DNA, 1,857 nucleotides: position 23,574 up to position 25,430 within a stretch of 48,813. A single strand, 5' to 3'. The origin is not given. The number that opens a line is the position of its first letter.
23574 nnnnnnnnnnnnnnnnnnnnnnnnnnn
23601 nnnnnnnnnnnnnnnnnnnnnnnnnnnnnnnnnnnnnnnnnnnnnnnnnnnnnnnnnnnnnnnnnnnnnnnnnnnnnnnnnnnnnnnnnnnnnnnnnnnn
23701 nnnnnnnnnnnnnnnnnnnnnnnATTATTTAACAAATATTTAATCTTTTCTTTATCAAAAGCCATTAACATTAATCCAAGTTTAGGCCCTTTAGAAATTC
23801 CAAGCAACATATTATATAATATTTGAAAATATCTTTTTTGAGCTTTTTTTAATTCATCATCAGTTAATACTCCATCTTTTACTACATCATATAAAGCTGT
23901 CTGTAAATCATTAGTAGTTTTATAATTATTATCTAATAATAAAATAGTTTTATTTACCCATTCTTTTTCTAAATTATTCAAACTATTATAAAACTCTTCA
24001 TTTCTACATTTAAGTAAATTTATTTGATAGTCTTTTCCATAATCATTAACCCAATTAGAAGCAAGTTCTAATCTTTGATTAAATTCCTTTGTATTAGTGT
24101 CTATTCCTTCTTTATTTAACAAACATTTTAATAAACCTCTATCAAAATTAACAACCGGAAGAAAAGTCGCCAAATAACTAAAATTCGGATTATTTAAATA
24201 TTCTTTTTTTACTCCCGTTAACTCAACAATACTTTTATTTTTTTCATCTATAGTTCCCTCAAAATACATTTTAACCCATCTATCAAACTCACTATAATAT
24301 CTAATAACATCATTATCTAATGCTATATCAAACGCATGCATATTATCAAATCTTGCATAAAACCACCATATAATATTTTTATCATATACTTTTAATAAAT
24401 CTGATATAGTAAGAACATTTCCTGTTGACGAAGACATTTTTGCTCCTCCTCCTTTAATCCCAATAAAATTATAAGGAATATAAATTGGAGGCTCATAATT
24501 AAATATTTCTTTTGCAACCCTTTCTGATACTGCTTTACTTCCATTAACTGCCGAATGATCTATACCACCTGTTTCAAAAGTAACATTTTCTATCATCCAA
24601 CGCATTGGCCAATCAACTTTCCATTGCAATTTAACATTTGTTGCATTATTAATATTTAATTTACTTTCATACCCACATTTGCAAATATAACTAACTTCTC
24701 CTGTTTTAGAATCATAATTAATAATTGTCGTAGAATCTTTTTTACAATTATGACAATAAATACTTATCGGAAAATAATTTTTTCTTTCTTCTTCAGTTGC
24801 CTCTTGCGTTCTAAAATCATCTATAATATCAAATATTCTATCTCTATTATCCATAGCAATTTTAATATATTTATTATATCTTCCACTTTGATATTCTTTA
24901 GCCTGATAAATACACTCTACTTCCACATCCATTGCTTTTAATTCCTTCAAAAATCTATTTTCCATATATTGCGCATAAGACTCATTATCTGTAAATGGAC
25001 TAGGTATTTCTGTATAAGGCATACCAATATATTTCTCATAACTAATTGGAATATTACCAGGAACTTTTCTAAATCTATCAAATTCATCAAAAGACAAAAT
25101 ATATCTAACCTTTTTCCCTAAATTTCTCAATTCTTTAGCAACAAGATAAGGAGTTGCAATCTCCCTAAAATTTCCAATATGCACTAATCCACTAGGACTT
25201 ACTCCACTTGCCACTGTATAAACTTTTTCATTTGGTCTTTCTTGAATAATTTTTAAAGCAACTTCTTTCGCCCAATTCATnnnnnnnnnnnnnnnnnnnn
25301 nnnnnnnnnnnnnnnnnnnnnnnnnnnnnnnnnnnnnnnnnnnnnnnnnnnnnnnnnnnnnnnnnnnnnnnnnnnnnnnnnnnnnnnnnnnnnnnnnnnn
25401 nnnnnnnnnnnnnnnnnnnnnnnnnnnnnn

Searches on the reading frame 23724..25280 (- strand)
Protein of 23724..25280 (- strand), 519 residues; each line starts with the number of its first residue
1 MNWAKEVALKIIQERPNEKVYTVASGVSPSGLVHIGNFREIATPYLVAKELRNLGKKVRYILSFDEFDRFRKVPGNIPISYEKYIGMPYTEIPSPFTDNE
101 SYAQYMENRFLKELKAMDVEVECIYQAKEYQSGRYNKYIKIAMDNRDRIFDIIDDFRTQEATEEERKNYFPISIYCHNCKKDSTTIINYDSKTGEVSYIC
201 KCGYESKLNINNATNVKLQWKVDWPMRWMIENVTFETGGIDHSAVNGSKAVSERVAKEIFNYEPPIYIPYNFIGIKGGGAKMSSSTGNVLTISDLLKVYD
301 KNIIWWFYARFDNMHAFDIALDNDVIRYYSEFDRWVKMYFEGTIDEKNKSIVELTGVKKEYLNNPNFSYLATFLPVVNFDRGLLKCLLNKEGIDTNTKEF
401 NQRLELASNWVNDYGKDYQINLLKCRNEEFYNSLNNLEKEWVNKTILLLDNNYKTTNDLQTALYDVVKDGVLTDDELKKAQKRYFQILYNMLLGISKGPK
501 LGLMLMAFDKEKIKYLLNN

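Call 11: find_homologous_proteins(query=window:23724-25280:-, max_evalue=1e-30)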
Query window:23724-25280:- (519 aa): 1210 proteins with E <= 1e-30 among 8000 candidates; the best 120 are listed.
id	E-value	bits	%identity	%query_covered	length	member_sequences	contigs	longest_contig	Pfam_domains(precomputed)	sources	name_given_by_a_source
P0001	2.2e-298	1008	83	100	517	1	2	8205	PF01921.25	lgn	-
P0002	3.9e-298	1007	84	100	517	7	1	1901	PF01406.26,PF01921.25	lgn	-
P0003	7.4e-297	1003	84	100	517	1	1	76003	PF01406.26,PF01921.25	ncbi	-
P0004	8.5e-297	1003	84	100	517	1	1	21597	PF01406.26,PF01921.25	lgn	-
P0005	9.2e-297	1003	83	100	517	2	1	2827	PF01406.26,PF01921.25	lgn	-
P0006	5.5e-296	1000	82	100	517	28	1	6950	PF01406.26,PF01921.25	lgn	-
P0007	1.4e-295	999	84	100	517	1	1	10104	PF01406.26,PF01921.25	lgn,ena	-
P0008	1.4e-295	999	83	100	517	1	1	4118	PF01406.26,PF01921.25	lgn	-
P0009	6.8e-295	997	83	100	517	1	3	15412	PF01406.26,PF01921.25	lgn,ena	-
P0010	1.3e-294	996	84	100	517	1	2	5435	PF01406.26,PF01921.25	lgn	-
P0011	1.8e-294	995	82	100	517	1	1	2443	PF01406.26,PF01921.25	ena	-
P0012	4.3e-294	994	83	100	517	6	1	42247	PF01406.26,PF01921.25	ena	-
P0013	9.3e-294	993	83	100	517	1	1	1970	PF01406.26,PF01921.25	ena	-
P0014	6.3e-293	990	82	100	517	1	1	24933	PF01921.25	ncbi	-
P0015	4.5e-292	987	83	100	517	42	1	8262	PF01406.26,PF01921.25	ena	-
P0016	9.2e-291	983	82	100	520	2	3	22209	PF01406.26,PF01921.25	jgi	-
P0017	1.7e-290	982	83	100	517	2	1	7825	PF01406.26,PF01921.25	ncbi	-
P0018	1.9e-290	982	82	100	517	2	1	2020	PF01406.26,PF01921.25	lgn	-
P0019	4.6e-290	981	81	100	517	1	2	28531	PF01921.25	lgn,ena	-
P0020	6.3e-290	980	82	100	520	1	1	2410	PF01406.26,PF01921.25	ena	-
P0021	4.3e-289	977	80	100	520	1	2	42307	PF01921.25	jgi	-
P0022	1.0e-288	976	81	100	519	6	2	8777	PF01406.26,PF01921.25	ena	-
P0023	2.1e-288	975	82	100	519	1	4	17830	PF01406.26,PF01921.25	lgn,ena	-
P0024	2.7e-288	975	82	100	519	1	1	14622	PF01406.26,PF01921.25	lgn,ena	-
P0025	5.8e-288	974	81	100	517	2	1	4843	PF01921.25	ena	-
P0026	2.2e-287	972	80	100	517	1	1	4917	PF01406.26,PF01921.25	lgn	-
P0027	2.9e-287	971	81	100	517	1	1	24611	PF01921.25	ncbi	-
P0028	4.9e-287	971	81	100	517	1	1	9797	PF01406.26,PF01921.25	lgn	-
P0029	5.1e-287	971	80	100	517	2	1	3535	PF01406.26,PF01921.25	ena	-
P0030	9.6e-287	970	81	100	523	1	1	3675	PF01406.26,PF01921.25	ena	-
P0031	1.1e-286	970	81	100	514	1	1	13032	PF01406.26,PF01921.25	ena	-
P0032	1.3e-286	969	81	100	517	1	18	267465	PF01406.26,PF01921.25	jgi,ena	-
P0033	2.3e-286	968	80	100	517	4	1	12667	PF01406.26,PF01921.25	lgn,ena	-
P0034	2.8e-286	968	81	100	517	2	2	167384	PF01406.26,PF01921.25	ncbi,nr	ncbi:MAG: lysine--tRNA ligase [Bacilli bacterium]|nr:lysine--tRNA ligase [Bacilli bacterium] MBR3162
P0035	4.7e-286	967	80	100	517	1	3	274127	PF01921.25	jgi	-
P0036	7.5e-286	967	82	100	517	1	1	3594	PF01406.26,PF01921.25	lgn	-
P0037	1.0e-285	966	82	100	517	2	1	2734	PF01921.25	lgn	-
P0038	2.0e-285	965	83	95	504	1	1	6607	PF01406.26,PF01921.25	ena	-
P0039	3.0e-285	965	81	100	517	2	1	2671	PF01406.26,PF01921.25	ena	-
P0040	3.3e-285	965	80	100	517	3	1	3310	PF01406.26,PF01921.25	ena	-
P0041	4.5e-285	964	81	100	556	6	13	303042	PF01406.26,PF01921.25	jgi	-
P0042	1.3e-284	963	80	100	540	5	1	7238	PF01406.26,PF01921.25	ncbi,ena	-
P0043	1.5e-284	962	80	100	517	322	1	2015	PF01406.26,PF01921.25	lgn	-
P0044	2.5e-284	962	81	100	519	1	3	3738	PF01406.26,PF01921.25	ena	-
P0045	2.5e-284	962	79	100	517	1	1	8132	PF01406.26,PF01921.25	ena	-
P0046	4.2e-284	961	80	100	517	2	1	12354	PF01406.26,PF01921.25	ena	-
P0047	4.6e-284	961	80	100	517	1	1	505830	PF01406.26,PF01921.25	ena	-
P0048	1.8e-283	959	79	100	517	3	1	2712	PF01406.26,PF01921.25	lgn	-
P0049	1.8e-283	959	79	100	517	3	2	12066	PF01406.26,PF01921.25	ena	-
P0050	2.8e-283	958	80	100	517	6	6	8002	PF01921.25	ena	-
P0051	3.6e-283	958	80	100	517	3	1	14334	PF01921.25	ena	-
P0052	6.6e-283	957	80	100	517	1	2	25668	PF01921.25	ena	-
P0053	8.4e-283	957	80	100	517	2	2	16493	PF01406.26,PF01921.25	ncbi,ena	-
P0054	9.4e-283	957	79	100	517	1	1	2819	PF01406.26,PF01921.25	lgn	-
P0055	1.2e-282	956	79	100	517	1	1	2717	PF01406.26,PF01921.25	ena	-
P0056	1.7e-282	956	80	100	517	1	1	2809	PF01921.25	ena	-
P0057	2.8e-282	955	79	100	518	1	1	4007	PF01921.25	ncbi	-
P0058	4.5e-282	954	79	100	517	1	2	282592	PF01921.25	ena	-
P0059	4.6e-282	954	79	100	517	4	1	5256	PF01406.26,PF01921.25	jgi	-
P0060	4.9e-282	954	80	100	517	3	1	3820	PF01406.26,PF01921.25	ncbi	-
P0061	8.2e-282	953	79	100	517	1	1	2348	PF01921.25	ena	-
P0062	9.2e-282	953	79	100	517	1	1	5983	PF01921.25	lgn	-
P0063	1.8e-281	952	79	100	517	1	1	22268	PF01406.26,PF01921.25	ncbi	-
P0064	2.1e-281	952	79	100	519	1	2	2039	PF01406.26,PF01921.25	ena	-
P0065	2.1e-281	952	80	100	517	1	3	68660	PF01406.26,PF01921.25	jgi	-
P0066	2.5e-281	952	79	100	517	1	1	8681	PF01406.26,PF01921.25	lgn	-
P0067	6.3e-281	951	79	100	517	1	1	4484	PF01406.26,PF01921.25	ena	-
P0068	8.7e-281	950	79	100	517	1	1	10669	PF01406.26,PF01921.25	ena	-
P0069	1.0e-280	950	79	100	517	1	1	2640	PF01921.25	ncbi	-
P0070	1.5e-280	949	79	100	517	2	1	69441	PF01406.26,PF01921.25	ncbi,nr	ncbi:MAG: lysine--tRNA ligase [Bacilli bacterium]|nr:lysine--tRNA ligase [Bacilli bacterium]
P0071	2.6e-280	948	79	100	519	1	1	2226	PF01406.26,PF01921.25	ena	-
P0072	3.1e-280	948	79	100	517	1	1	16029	PF01921.25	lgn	-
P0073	4.2e-280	948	78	100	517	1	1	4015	PF01406.26,PF01921.25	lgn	-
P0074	6.5e-280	947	79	100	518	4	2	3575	PF01406.26,PF01921.25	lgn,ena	-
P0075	1.0e-279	947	80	100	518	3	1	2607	PF01406.26,PF01921.25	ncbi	-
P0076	1.5e-279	946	79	100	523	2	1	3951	PF01406.26,PF01921.25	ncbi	-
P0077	1.8e-279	946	78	100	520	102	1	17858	PF01406.26,PF01921.25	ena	-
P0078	2.1e-279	945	79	100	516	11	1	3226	PF01921.25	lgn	-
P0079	2.6e-279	945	78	100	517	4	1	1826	PF01406.26,PF01921.25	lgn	-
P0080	4.0e-279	945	79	100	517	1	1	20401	PF01406.26,PF01921.25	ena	-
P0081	1.2e-278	943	78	100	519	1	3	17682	PF01921.25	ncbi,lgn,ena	-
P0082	6.1e-278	941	78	100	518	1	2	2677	PF01406.26,PF01921.25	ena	-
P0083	1.6e-277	939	77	100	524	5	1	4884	PF01406.26,PF01921.25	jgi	jgi:lysyl-tRNA synthetase class 1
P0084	1.9e-277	939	77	100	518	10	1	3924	PF01921.25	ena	-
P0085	5.0e-277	938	78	100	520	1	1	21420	PF01406.26,PF01921.25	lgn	-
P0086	7.1e-277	937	78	100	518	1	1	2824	PF01921.25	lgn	-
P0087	7.9e-277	937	78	100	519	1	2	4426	PF01921.25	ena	-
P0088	1.2e-276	936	78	100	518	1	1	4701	PF01921.25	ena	-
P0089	7.6e-276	934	78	100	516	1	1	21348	PF01921.25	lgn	-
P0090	3.4e-275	932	77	100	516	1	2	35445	PF01921.25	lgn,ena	-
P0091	3.9e-275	931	77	100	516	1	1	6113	PF01921.25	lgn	-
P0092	4.1e-275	931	77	100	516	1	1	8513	PF01921.25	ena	-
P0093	4.2e-275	931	77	100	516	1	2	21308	PF01921.25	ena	-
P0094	5.2e-275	931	77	100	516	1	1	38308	PF01921.25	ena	-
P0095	5.3e-275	931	77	100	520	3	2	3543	PF01406.26,PF01921.25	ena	-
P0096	5.9e-275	931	77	100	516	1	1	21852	PF01921.25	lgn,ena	-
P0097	1.2e-274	930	77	100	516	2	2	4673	PF01921.25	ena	-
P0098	2.7e-274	929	77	100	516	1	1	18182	PF01921.25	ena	-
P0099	4.0e-273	925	76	100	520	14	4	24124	PF01406.26,PF01921.25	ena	-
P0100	2.1e-272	922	76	100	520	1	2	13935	PF01921.25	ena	-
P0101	1.9e-271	919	76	100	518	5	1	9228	PF01406.26,PF01921.25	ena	-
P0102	8.2e-271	917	77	100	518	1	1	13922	PF01406.26,PF01921.25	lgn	-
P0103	1.1e-270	917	76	100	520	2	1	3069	PF01921.25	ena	-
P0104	9.4e-270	914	76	100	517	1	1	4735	PF01406.26,PF01921.25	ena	-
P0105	1.3e-269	913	77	100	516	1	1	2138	PF01406.26,PF01921.25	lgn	-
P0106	2.2e-269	912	76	100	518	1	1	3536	PF01406.26,PF01921.25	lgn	-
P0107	1.3e-268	910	75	100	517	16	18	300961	PF01921.25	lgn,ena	-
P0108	9.8e-268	907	76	100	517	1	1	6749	PF01921.25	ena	-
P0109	1.1e-266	904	74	100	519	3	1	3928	PF01406.26,PF01921.25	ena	-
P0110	2.2e-266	903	75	100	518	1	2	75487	PF01921.25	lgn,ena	-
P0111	1.2e-265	900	75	100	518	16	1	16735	PF01921.25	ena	-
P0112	2.6e-263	892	75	100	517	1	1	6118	PF01921.25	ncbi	-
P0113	5.1e-262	888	74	100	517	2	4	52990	PF01921.25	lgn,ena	-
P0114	6.5e-262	888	74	100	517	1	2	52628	PF01921.25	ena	-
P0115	1.1e-257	874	74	100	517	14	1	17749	PF01921.25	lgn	-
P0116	6.5e-257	871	73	100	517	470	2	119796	PF01921.25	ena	-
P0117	5.8e-256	868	72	100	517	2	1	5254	PF01921.25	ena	-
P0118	1.1e-255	867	72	100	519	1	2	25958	PF01921.25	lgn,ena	-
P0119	2.8e-255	866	72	100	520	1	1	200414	PF01406.26,PF01921.25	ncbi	-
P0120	2.3e-253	860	70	100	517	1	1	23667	PF01406.26,PF01921.25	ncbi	-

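Call 12: search_protein_families(library=ncbifam, proteins=[window:23724-25280:-])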
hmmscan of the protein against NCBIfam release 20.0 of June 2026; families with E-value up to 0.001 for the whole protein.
window:23724-25280:- (519 aa): 4 families
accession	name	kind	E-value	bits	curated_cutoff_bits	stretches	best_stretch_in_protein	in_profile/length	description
TIGR00467.1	lysS_arch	equivalog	1.6e-120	403.1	147.55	1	1-513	1-507/515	lysine--tRNA ligase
NF001968.0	PRK00750.1-2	equivalog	1.4e-52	178.8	648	1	4-517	20-519/528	lysine--tRNA ligase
TIGR00435.1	cysS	equivalog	5.4e-07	29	340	1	232-320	219-304/466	cysteine--tRNA ligase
NF008957.0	PRK12300.1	subfamily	0.00036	18.6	677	0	278-338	623-683/946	leucine--tRNA ligase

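Call 14: find_related_loci(query=A1, collection=genome_contigs, flank=3000)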
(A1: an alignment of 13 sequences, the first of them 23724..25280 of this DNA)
Query A1 (519 aa) in genome_contigs; peptide patterns used: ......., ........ (x = any residue, [..] = any of these).
600 stretches matched a pattern (row limit reached: there are more); 600 encode a relative of the query (tblastn E <= 1e-3); the best 80 are kept; 80 distinct loci.
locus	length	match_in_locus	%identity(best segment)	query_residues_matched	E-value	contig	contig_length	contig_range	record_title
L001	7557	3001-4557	82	1-519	0e+0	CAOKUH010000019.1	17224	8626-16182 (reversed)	MAG TPA_asm: uncultured Tenericutes bacterium isolate SRR15604608_bin.9_metawrap_v1.3_MAG genome assembly, contig: NODE.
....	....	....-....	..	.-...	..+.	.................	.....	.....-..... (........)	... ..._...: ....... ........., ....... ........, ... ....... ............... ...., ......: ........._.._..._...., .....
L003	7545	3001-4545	64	3-517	0e+0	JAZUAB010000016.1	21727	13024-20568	MAG: Candidatus Onthoplasma sp. isolate T1900045322_YK20190011.MAGScoT_cleanbin_000119 SGB_6375_k141_3896484, whole geno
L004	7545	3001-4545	64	3-517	0e+0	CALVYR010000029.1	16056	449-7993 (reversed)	MAG: uncultured Clostridia bacterium isolate BRZ_GA__bin74 genome assembly, contig: BRZ_GA__NODE_5194_length_16056_cov_7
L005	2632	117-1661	64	3-517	0e+0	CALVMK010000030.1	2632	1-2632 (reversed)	MAG: uncultured Clostridia bacterium isolate E13__bin66 genome assembly, contig: E13__k127_1640455, whole genome shotgun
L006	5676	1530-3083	63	1-518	0e+0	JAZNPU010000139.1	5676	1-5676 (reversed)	MAG: Clostridia bacterium isolate T1900044831_TS20190297.MAGScoT_cleanbin_000058 SGB_2896_k141_704226, whole genome shot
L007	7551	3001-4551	46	1-517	5e-147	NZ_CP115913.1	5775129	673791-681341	Oceanirhabdus sp. W0125-5 chromosome, complete genome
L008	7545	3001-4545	43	1-517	4e-143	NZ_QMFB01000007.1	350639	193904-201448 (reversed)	Paenibacillus contaminans strain CKOBP-6 scaffold7, whole genome shotgun sequence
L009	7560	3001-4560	43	1-518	1e-140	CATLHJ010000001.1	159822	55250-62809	MAG TPA_asm: uncultured Clostridia bacterium isolate MGG05635_1680015436 genome assembly, contig: ERR3199558_107, whole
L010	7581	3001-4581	42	1-518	1e-139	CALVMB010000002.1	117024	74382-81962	MAG: uncultured Clostridia bacterium isolate BRZ_DR__bin56 genome assembly, contig: BRZ_DR__NODE_212_length_117024_cov_8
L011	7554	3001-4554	42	1-518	4e-139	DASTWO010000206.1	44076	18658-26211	MAG TPA_asm: Bacillales bacterium isolate SMAG_U2390 k141_776249, whole genome shotgun sequence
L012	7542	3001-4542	41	1-518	2e-138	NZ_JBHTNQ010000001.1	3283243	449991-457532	Fictibacillus halophilus strain Fh-2 GCM70027308_6, whole genome shotgun sequence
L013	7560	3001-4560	43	1-518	2e-138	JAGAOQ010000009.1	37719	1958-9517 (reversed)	MAG: Clostridia bacterium isolate RGIG8633 Water_deer_Cecum.Co__c651815, whole genome shotgun sequence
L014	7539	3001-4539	43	1-511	4e-137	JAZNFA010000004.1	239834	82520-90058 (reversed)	MAG: Clostridia bacterium isolate T1900044716_TS20190182.MAGScoT_cleanbin_000023 SGB_1878_k141_426905, whole genome shot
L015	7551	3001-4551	42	1-518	7e-137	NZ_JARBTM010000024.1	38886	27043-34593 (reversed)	MAG: Anaerosolibacter sp. isolate L_E1_T20_C_bin.128 scaffold_1185, whole genome shotgun sequence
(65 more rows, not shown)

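Call 15: find_related_loci(query=window:23724-25280:-, collection=metagenome_contigs, flank=2500)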
Query window:23724-25280:- (519 aa) in metagenome_contigs; peptide patterns used: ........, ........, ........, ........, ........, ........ (x = any residue, [..] = any of these).
137 stretches matched a pattern; 78 encode a relative of the query (tblastn E <= 1e-3); 77 distinct loci.
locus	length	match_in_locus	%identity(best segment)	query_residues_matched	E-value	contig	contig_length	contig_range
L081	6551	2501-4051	82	1-517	0e+0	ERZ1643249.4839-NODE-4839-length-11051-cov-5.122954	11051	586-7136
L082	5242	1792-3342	81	1-517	0e+0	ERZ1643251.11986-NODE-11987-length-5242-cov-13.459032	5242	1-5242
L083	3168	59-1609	81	1-517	0e+0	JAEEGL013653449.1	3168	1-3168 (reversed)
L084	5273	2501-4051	79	1-517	0e+0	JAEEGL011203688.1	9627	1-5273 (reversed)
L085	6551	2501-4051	79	1-517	0e+0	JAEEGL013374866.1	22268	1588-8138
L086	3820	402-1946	80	1-517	0e+0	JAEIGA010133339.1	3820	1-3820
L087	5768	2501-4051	79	1-517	0e+0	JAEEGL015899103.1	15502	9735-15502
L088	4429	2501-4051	78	1-517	0e+0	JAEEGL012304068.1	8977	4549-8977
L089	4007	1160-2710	79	1-517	0e+0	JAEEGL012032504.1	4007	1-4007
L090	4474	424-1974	77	1-517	0e+0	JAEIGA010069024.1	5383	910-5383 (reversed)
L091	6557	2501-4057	74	1-519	0e+0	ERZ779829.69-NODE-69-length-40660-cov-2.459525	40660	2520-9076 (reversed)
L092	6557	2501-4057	74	1-519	0e+0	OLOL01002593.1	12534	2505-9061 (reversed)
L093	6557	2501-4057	73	1-519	0e+0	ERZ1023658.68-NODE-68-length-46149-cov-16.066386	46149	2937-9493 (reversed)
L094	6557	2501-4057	73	1-519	0e+0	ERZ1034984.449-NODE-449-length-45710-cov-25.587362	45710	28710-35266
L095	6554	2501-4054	73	1-517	0e+0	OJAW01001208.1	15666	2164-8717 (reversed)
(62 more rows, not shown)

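Call 22: find_encoding_contigs(protein=P0003, flank=2500, max_places=1)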
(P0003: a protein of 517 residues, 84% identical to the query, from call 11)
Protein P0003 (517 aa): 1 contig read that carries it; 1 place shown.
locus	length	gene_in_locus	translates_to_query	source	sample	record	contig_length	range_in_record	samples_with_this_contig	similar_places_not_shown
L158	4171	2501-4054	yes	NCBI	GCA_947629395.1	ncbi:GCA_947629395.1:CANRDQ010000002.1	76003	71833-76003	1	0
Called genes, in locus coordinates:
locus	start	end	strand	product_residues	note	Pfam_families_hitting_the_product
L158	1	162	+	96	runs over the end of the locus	-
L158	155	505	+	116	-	-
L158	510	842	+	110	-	-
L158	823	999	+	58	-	-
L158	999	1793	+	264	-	-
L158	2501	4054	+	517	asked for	PF01406:tRNA-synt_1e (faint), PF01921:tRNA-synt_1f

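Call 23: find_encoding_contigs(protein=P0120, flank=2500, max_places=1)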
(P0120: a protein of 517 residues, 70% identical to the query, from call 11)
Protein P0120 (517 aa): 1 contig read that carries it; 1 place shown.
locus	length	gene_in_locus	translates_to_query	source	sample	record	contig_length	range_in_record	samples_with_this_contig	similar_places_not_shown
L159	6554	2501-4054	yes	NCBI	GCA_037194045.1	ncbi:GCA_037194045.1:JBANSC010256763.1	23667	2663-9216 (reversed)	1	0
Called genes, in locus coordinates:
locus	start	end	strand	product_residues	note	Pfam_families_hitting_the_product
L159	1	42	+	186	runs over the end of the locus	PF12682:Flavodoxin_4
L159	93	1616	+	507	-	-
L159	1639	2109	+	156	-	PF00293:NUDIX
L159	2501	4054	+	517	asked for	PF01406:tRNA-synt_1e (faint), PF01921:tRNA-synt_1f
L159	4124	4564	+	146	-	PF00583:Acetyltransf_1, PF13508:Acetyltransf_7, PF08445:FR47 (weak)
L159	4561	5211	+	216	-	PF00293:NUDIX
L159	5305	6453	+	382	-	-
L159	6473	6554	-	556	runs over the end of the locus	PF09820:AAA-ATPase_like, PF08011:PDDEXK_9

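Call 24: find_encoding_contigs(protein=P0119, flank=2500, max_places=1)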
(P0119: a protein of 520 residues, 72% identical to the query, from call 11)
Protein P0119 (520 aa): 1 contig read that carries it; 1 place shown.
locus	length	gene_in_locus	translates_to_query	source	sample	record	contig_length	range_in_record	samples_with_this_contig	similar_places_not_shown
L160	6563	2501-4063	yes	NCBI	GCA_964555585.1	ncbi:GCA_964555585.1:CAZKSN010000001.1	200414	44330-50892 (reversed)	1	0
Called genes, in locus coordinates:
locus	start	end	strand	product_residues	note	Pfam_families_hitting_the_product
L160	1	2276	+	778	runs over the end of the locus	PF00005:ABC_tran, PF02463:SMC_N (weak), PF13304:AAA_21 (faint), PF02687:FtsX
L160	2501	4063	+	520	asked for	PF01406:tRNA-synt_1e (faint), PF01921:tRNA-synt_1f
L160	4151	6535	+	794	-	PF09364:XFP_N, PF03894:XFP, PF09363:XFP_C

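Call 25: find_encoding_contigs(protein=P0116, flank=2500, max_places=1)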
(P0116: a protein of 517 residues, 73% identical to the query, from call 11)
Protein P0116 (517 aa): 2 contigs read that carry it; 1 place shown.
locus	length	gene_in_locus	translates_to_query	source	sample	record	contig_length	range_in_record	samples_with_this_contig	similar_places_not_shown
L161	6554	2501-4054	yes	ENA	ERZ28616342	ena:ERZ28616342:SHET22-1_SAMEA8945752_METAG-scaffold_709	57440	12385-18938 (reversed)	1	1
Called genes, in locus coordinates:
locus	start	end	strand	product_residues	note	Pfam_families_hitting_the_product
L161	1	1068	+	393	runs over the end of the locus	PF01061:ABC2_membrane (faint), PF12679:ABC2_membrane_2 (weak), PF12698:ABC2_membrane_3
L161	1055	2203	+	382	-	PF12698:ABC2_membrane_3, PF01061:ABC2_membrane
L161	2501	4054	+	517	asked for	PF01921:tRNA-synt_1f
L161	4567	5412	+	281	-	-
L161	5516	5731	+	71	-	PF20585:Pectate_lyase_5 (weak)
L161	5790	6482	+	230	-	PF01048:PNP_UDP_1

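Call 26: find_encoding_contigs(protein=P0107, flank=2500, max_places=1)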
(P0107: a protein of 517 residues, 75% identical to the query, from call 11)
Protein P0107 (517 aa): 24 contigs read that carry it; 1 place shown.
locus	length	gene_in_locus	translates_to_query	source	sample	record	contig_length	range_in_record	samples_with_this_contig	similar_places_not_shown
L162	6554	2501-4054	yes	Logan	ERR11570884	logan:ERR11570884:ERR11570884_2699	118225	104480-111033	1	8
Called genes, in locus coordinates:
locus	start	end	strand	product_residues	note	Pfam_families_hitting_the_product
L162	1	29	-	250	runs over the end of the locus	-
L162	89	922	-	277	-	PF00149:Metallophos, PF12850:Metallophos_2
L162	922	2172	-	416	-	-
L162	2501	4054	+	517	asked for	PF01921:tRNA-synt_1f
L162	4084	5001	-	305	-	PF01458:SUFBD_core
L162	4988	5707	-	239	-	PF02463:SMC_N (faint), PF00005:ABC_tran, PF13304:AAA_21 (faint)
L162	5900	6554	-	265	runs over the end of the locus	PF00376:MerR, PF13411:MerR_1, PF06445:GyrI-like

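Call 27: find_encoding_contigs(protein=P0090, flank=2500, max_places=1)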
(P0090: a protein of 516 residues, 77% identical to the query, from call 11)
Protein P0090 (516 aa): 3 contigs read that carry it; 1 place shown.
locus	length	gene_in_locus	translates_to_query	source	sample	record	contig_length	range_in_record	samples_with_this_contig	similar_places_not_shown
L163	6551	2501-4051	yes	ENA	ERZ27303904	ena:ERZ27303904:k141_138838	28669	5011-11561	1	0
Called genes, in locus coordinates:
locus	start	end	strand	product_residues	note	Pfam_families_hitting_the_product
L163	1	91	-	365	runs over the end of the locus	-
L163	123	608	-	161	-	-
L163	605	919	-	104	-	-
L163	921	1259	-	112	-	-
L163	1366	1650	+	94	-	-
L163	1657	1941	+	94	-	-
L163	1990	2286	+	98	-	-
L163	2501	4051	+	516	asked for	PF01921:tRNA-synt_1f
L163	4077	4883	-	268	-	PF00106:adh_short, PF08659:KR (weak), PF13561:adh_short_C2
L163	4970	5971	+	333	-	PF20990:DUF2207_C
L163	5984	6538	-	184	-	PF00293:NUDIX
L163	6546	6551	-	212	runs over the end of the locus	-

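Call 28: find_encoding_contigs(protein=P0047, flank=2500, max_places=1)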
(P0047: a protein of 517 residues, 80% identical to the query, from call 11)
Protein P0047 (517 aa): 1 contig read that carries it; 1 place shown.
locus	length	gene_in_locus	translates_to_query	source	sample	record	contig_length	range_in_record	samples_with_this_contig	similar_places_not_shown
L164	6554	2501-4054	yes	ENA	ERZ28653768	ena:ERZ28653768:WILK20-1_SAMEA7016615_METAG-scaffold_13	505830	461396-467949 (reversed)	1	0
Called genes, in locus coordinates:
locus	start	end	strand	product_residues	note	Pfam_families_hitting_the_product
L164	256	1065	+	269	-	PF00583:Acetyltransf_1 (weak)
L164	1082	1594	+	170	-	PF13302:Acetyltransf_3, PF00583:Acetyltransf_1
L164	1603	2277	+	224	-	PF09851:SHOCT (weak)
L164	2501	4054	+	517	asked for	PF01406:tRNA-synt_1e (faint), PF01921:tRNA-synt_1f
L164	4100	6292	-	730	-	-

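Call 29: find_encoding_contigs(protein=P0058, flank=2500, max_places=1)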
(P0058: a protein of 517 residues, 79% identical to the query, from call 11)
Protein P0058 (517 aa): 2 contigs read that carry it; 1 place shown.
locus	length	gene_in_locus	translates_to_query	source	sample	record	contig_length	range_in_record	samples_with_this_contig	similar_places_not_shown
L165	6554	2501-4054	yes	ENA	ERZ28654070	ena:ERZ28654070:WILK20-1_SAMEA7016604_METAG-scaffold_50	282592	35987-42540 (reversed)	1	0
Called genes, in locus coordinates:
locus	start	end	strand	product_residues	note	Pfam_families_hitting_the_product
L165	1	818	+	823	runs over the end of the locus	PF00270:DEAD (faint), PF04851:ResIII, PF18766:SWI2_SNF2 (faint), PF03457:HA, PF04545:Sigma70_r4 (weak)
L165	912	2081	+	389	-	-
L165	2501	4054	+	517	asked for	PF01921:tRNA-synt_1f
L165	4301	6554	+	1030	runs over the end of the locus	PF00133:tRNA-synt_1, PF09334:tRNA-synt_1g (weak), PF08264:Anticodon_1, PF19302:DUF5915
